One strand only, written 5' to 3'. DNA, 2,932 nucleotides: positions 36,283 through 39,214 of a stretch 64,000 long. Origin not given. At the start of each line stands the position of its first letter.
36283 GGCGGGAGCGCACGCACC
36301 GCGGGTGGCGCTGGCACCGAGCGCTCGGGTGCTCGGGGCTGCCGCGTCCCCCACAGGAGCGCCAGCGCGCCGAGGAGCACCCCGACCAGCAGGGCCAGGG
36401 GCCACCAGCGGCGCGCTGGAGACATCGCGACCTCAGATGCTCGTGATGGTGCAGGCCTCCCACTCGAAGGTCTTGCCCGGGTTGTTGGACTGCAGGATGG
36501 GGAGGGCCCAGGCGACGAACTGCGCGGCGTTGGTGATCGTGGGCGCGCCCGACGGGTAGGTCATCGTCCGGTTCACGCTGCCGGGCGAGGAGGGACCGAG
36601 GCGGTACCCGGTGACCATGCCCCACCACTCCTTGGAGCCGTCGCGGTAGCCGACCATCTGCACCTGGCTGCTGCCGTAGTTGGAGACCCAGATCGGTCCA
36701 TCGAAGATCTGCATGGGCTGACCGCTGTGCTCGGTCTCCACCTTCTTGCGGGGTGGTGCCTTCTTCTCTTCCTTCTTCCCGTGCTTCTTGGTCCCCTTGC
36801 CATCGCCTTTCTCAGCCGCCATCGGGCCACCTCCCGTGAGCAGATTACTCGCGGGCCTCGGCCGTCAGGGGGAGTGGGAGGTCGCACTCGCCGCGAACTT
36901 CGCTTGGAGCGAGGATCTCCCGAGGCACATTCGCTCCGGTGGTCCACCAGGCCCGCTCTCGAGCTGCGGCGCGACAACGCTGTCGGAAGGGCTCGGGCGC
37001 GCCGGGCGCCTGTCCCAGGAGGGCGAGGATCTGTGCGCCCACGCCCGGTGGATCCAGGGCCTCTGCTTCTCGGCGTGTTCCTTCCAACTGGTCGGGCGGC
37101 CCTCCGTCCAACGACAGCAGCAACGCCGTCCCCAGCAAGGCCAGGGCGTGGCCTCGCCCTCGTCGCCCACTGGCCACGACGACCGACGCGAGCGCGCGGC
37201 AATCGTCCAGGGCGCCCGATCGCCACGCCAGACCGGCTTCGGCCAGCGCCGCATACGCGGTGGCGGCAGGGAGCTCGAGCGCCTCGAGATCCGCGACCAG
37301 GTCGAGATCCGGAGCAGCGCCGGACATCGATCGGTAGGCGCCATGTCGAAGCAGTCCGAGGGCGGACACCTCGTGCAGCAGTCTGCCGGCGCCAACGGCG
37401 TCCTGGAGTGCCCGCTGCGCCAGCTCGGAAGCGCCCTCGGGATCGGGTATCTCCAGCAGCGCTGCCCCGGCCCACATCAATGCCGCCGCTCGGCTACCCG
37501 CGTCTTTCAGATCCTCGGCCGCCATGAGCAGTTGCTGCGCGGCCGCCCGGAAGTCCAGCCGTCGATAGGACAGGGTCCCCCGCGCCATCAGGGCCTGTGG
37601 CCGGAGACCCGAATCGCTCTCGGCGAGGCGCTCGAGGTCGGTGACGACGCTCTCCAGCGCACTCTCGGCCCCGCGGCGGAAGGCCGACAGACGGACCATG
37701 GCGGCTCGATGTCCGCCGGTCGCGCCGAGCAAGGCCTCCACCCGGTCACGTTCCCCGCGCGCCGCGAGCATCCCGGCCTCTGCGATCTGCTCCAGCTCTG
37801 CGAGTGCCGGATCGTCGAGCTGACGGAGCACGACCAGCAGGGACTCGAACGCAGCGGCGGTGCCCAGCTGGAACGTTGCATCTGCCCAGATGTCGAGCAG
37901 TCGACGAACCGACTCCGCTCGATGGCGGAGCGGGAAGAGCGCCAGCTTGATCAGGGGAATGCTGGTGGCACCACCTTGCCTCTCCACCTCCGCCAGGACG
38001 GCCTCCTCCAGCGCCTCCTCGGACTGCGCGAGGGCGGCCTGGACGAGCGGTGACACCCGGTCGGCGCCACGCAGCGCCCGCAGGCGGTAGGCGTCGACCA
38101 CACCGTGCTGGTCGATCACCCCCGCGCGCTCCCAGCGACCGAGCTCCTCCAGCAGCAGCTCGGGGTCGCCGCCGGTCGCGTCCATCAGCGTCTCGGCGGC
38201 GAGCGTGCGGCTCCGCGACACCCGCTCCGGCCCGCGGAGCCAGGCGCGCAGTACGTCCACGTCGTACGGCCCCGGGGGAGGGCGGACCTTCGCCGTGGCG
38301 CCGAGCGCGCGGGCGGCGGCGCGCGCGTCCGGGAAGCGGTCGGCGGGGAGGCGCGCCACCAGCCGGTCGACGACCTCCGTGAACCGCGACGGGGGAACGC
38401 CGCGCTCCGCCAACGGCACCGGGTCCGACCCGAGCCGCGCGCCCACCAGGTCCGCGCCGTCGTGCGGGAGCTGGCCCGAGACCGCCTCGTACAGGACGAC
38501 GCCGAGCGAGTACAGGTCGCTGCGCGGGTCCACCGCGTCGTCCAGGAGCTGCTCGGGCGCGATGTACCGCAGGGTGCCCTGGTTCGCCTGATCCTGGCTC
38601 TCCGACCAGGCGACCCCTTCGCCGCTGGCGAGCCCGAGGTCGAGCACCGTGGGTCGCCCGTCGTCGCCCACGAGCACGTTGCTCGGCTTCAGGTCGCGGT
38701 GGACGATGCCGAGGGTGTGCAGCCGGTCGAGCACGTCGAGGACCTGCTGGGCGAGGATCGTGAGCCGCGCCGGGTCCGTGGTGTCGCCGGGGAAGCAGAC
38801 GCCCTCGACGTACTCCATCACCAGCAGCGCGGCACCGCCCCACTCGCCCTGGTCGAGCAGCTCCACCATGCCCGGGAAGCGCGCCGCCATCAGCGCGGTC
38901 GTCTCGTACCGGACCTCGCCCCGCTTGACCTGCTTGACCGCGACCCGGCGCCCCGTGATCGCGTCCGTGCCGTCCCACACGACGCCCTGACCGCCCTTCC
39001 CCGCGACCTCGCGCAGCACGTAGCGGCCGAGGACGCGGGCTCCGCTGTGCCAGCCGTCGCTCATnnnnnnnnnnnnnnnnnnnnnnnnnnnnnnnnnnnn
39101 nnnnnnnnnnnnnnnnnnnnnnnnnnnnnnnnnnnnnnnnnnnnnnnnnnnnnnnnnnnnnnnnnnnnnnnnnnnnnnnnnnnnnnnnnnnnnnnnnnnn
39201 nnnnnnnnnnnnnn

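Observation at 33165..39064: Seven-gene minus-strand operon linking a Ser/Thr kinase to a Ca-binding patatin phospholipase, a permuted papain-fold protein and two secreted Cys-rich lipoproteins.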

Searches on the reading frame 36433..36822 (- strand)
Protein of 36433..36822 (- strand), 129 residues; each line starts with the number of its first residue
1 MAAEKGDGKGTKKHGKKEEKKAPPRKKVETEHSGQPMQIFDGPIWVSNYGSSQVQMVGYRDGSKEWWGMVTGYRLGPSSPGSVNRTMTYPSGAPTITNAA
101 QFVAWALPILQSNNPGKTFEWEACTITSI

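Call 4: search_protein_families(library=pfam, proteins=[window:36433-36822:-], max_evalue=0.01)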
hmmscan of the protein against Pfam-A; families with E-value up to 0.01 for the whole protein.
window:36433-36822:- (129 aa): 0 families

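Call 5: search_protein_families(library=ncbifam, proteins=[window:36433-36822:-], max_evalue=0.01)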
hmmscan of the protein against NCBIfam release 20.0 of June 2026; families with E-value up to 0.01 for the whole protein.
window:36433-36822:- (129 aa): 0 families

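Call 19: find_homologous_proteins(query=window:36433-36822:-, max_evalue=0.001)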
Query window:36433-36822:- (129 aa): 2 proteins with E <= 0.001 among 6 candidates.
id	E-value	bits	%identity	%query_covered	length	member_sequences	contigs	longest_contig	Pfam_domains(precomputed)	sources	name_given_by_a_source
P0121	2.3e-83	295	100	100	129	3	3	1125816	-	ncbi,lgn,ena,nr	ncbi:MAG: hypothetical protein H6738_19155 [Alphaproteobacteria bacterium]|nr:hypothetical protein [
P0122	8.9e-58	212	74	100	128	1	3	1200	-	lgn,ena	-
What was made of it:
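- Tried and rejected: The word-indexed search found 2 proteins (call 19).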

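Call 46: search_protein_families(library=padloc, proteins=[window:36433-36822:-], max_evalue=0.001)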
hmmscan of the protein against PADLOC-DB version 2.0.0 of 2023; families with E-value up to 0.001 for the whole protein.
window:36433-36822:- (129 aa): 0 families

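Call 48: find_encoding_contigs(protein=P0122, flank=5000, max_places=4)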
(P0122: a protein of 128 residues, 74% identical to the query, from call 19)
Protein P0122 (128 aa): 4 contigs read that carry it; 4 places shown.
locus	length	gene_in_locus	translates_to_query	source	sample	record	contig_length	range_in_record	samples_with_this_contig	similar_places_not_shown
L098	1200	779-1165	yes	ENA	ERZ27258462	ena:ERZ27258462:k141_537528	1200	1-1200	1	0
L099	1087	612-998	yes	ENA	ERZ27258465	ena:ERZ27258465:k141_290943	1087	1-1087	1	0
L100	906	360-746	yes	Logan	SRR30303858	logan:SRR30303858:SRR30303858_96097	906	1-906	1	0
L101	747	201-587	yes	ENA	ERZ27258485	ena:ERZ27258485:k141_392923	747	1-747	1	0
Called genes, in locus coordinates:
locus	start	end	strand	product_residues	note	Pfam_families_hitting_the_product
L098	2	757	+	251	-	?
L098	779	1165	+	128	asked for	-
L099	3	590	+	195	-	?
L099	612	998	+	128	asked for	-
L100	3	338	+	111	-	?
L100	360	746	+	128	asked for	-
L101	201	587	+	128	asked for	-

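Call 59: search_protein_families(library=pfam, proteins=[window:36433-36822:-], max_evalue=5)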
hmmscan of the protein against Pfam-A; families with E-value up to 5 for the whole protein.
window:36433-36822:- (129 aa): 1 family
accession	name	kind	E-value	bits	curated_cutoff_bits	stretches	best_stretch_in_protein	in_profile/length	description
PF09598.15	Stm1_N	-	1.1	10.5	23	1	7-34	35-62/70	Stm1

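Call 67: search_protein_representatives(protein=window:36433-36822:-)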
Query: 129 residues. Proteins with E-value up to 0.001 (for the whole library): 7; up to 1e-10: 1; up to 1e-30: 1. The best 7 are listed.
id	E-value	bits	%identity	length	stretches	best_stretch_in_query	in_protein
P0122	2.8e-58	211.7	76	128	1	1-129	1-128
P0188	3.5e-09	52.8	21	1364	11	27-64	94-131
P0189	4.7e-08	49.1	37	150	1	10-113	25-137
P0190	3.9e-07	46.1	42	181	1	36-106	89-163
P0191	3.2e-04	36.7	47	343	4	35-64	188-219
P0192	6.0e-04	35.8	50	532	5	39-63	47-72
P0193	9.4e-04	35.2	27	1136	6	36-99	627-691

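Call 68: search_protein_families(library=pfam, proteins=[P0188, P0189, P0190, P0191, P0192, P0193], max_evalue=0.01)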
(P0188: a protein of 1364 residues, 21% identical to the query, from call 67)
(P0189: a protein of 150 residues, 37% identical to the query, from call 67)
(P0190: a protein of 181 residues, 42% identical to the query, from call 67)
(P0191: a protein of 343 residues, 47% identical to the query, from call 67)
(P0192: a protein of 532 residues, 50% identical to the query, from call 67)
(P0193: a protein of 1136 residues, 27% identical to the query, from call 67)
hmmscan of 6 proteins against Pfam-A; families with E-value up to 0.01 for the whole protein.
P0188 (1364 aa): 7 families
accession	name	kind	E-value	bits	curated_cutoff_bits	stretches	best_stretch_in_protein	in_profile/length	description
PF18657.6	YDG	-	5e-44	148.9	25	11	90-179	1-80/85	YDG domain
PF22522.2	DUF6998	-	1.8e-29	102.8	27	0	79-111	22-54/136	Family of unknown function (DUF6998)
PF07668.16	MpPF1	-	3.5e-25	89.4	22.7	0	90-113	1-24/314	M penetrans paralogue family 1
PF18676.6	MBG_2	-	4.6e-20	72.4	25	1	1216-1290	1-71/72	MBG domain (YGX type)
PF04289.18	DUF447_N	-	1.5e-12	47.9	24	0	103-126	28-51/114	Protein of unknown function (DUF447) N-terminal domain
PF17883.6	MBG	-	7.9e-06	26.7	23.3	0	96-137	3-42/97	MBG domain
PF22684.2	LFE_1968-like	-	0.0021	18.8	27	0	92-122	13-43/123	LFE_1968-like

P0189 (150 aa): 0 families

P0190 (181 aa): 0 families

P0191 (343 aa): 2 families
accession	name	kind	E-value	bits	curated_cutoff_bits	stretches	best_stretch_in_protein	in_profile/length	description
PF01436.27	NHL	-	7.8e-12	45.1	20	0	319-342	3-27/28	NHL repeat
PF10282.15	Lactonase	-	0.00022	21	21.7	0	142-223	32-125/344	Lactonase, 7-bladed beta-propeller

P0192 (532 aa): 6 families
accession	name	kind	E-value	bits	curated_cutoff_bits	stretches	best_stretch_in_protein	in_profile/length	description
PF24684.1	Vgb_lyase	-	4.6e-16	58.9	50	2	52-234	67-253/290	Virginiamycin B lyase family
PF01436.27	NHL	-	4.8e-13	48.9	20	0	125-149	2-27/28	NHL repeat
PF10544.15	T5orf172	-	3.1e-12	47.3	20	1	437-526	2-100/101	T5orf172 domain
PF13455.12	MUG113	-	3.5e-08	34.4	22.3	1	451-526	1-73/73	Meiotically up-regulated gene 113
PF13360.13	PQQ_2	-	0.00018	21.7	27.6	1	61-278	3-230/233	Outer membrane protein assembly factor BamB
PF00847.26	AP2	-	0.0071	17.1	33.3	0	209-230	5-27/54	AP2 domain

P0193 (1136 aa): 49 families (the best 25 are shown)
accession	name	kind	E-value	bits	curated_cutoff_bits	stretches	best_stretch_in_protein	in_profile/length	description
PF00400.38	WD40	-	2.8e-112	362.9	27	11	839-868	9-38/39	WD domain, G-beta repeat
PF25174.1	Beta-prop_THOC3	-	1.3e-107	359.3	305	4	589-834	1-248/272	THOC3 beta-propeller domain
PF25173.1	Beta-prop_WDR3_1st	-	1.3e-89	299.2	154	6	842-995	30-183/184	WDR3 first beta-propeller domain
PF24814.1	WD40_Prp19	-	2.6e-77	260.1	320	4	811-1069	19-279/281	Prp19 WD40 domain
PF25175.1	Beta-prop_WDR5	-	6.4e-74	249.3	250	4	714-918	9-214/296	WDR5 beta-propeller domain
PF24805.1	EIF3I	-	1.5e-70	238.3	200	7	505-607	9-110/324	EIF3I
PF25391.1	WD40_Gbeta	-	1.5e-65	221.9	150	5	496-693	133-333/340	G protein beta WD-40 repeat protein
PF24817.1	WD40_WDHD1_1st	-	3.5e-62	210.7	109.9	5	503-665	2-161/291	WDHD1 first WD40 domain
PF24807.1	WD40_CDC20-Fz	-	1e-61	209.2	200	4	546-700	133-292/292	CDC20/Fizzy WD40 domain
PF25172.1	Beta-prop_WDR3_2nd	-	1.4e-60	205.5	140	6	591-702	176-288/293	WDR3 second beta-propeller domain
PF23414.1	Beta-prop_EML_2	-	3.6e-60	204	90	5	514-666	6-158/266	Echinoderm microtubule-associated protein second beta-propeller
PF24105.1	Beta-prop_CAF1B_HIR1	-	2.1e-59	201.9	80.5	7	756-830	129-203/383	CAF1B/HIR1 beta-propeller domain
PF00069.31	Pkinase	-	4.5e-52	177.5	31.7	1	92-347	1-260/263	Protein kinase domain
PF25168.1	Beta-prop_WDR36-Utp21_2nd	-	1.9e-49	169.3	84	4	563-701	172-310/335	WDR36/Utp21 second beta-propeller domain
PF25047.1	Beta-prop_TEP1_2nd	-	2.9e-43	148.3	89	5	1039-1136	79-178/255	TEP-1 second beta-propeller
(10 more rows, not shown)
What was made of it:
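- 36433..36822 (-): 129-aa protein with a Lys-rich N-terminus, always found just downstream of the kinase. It belongs to a very small family. The rest are repeat-protein matches (calls 19, 67, 68).
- Tried and rejected: The other hits are YDG, NHL and WD40 repeat proteins matched over about 30 residues, judged to be compositional (calls 67, 68).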

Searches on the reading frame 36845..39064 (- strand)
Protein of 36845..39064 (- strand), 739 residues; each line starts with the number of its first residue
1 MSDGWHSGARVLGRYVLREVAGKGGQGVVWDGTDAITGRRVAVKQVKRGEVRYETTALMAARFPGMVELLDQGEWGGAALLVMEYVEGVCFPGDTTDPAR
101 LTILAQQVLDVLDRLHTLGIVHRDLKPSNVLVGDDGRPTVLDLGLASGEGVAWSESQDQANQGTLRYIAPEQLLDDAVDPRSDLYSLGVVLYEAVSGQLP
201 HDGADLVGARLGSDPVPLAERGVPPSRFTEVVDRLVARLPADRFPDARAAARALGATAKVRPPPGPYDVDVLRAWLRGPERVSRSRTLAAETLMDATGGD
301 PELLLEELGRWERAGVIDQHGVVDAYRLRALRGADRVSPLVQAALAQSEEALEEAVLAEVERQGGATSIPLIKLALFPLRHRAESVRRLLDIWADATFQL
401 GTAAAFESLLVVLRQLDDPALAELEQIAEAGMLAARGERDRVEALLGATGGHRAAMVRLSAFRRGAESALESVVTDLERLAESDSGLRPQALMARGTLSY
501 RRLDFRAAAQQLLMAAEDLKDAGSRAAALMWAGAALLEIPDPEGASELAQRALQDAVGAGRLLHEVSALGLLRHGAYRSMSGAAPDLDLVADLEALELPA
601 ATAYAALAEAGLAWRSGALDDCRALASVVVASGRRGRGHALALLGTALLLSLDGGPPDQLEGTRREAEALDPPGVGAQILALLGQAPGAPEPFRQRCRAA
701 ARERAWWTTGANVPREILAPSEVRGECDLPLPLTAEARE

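Call 4: search_protein_families(library=pfam, proteins=[window:36845-39064:-], max_evalue=0.01)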
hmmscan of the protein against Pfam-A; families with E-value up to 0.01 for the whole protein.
window:36845-39064:- (739 aa): 6 families
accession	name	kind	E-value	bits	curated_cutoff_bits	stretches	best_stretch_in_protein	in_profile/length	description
PF00069.31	Pkinase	-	1.8e-28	100.1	31.7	1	17-202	3-198/263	Protein kinase domain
PF07714.23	PK_Tyr_Ser-Thr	-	9.6e-17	61.6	23.1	1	18-203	4-207/258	Protein tyrosine and serine/threonine kinase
PF01636.29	APH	-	8.4e-05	22.9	23.2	1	100-146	146-197/239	Phosphotransferase enzyme family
PF17667.7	Pkinase_fungal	-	0.00043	19.6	24.1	1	107-187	294-379/387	Fungal protein kinase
PF03109.22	ABC1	-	0.0038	16.8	22.9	1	79-146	143-214/244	ABC1 atypical kinase-like domain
PF01163.29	RIO1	-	0.0042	17.1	22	1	80-144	82-149/187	RIO domain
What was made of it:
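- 36845..39064 (-): Hanks-type Ser/Thr kinase of 739 aa. The kinase domain covers 17-202 (Pfam match), followed by a C-terminal region of about 480 aa with no Pfam match. Together with the 129-aa gene it forms a separate conserved pair. Pkinase 100 bits (call 4).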

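Call 5: search_protein_families(library=ncbifam, proteins=[window:36845-39064:-], max_evalue=0.01)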
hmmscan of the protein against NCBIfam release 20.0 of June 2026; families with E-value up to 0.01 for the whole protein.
window:36845-39064:- (739 aa): 19 families
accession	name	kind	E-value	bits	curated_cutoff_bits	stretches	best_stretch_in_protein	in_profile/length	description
NF033483.0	PknB_PASTA_kin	equivalog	1.8e-43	149.4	450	1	9-258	3-269/563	Stk1 family PASTA domain-containing Ser/Thr kinase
NF047741.1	antiphage_MADS6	equivalog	3.7e-32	111.6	460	2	104-259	304-462/612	methylation-associated defense system protein kinase MAD6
NF052427.1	StpK7MSMEG_1200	equivalog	8.9e-28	97.1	900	1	9-256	3-271/601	serine/threonine protein kinase StpK7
NF038150.1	lanthi_synth_IV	equivalog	3.9e-25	88.3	650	1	12-260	188-459/851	class IV lanthionine synthetase LanL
TIGR03903.1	TOMM_kin_cyc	equivalog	9.9e-23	80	705.75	1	48-218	22-209/1267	TOMM system kinase/cyclase fusion protein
NF053615.1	SerThrKinAfsKStmc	equivalog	1.9e-18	66.5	1300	1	103-207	116-219/809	protein serine/threonine kinase AfsK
NF009651.0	PRK13184.1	equivalog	1e-14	53.5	839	1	107-246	121-279/932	serine/threonine-protein kinase PknD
NF033442.0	BREX_PglW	equivalog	8e-12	43.7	990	1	7-253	506-765/1391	BREX system serine/threonine kinase PglW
NF011463.0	PRK14879.1-4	equivalog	1.7e-08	34.2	188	1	79-147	93-161/237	Kae1-associated kinase Bud32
NF043056.1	T4SS_LegK1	equivalog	6.1e-08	31.7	550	1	118-191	208-280/516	Dot/Icm T4SS effector kinase LegK1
NF038151.1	lanthi_synth_III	equivalog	1.4e-07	30.3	575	1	103-193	340-421/833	class III lanthionine synthetase LanKC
TIGR03724.2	arch_bud32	equivalog_domain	3e-07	30.1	125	1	79-148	68-133/193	KEOPS complex kinase/ATPase Bud32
NF006620.0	PRK09188.1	equivalog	2.9e-05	23.3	490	1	51-147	68-160/365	serine/threonine protein kinase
NF058632.1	SerThrKinPrkT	equivalog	3e-05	23.2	280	1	79-144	95-163/322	serine/threonine protein kinase PrkT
NF008910.0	PRK12274.1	equivalog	0.00013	21.6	372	1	107-147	100-141/219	serine/threonine protein kinase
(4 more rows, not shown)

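Call 46: search_protein_families(library=padloc, proteins=[window:36845-39064:-], max_evalue=0.001)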
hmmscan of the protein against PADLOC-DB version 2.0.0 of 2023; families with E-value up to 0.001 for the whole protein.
window:36845-39064:- (739 aa): 34 families (the best 25 are shown)
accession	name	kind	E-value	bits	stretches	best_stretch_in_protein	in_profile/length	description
PDLC04042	PD-T4-6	-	1.6e-51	173.7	1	11-261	7-276/292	-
PDLC04061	PD-T4-6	-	2.7e-45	153.8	1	10-256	13-282/510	-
PDLC04053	PD-T4-6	-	4.3e-44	149.2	1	10-259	6-273/311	-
PDLC04039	PD-T4-6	-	2.1e-41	140.4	1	7-255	9-273/458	-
PDLC04138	mad6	-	3.8e-41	139.7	1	10-258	48-314/659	mads_6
PDLC04054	PD-T4-6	-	2.2e-39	133.8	1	8-266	6-282/347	-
PDLC04043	PD-T4-6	-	1.7e-38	130.9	1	9-256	11-276/452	-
PDLC01088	C3a189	-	4e-37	126.2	1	20-281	4-263/840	kinase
PDLC04041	PD-T4-6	-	4.7e-36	123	1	11-258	26-294/443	-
PDLC04060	PD-T4-6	-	1.6e-35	121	1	8-205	3-213/486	-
PDLC04047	PD-T4-6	-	3.5e-33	113.1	1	9-255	6-270/327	-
PDLC04052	PD-T4-6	-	2e-32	111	1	10-247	6-266/496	-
PDLC04064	PD-T4-6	-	2.2e-31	107.2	1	12-258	19-281/369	-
PDLC04057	PD-T4-6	-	2.4e-31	107.3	1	9-254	4-267/443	-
PDLC04040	PD-T4-6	-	1.7e-29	101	1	22-230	3-230/547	-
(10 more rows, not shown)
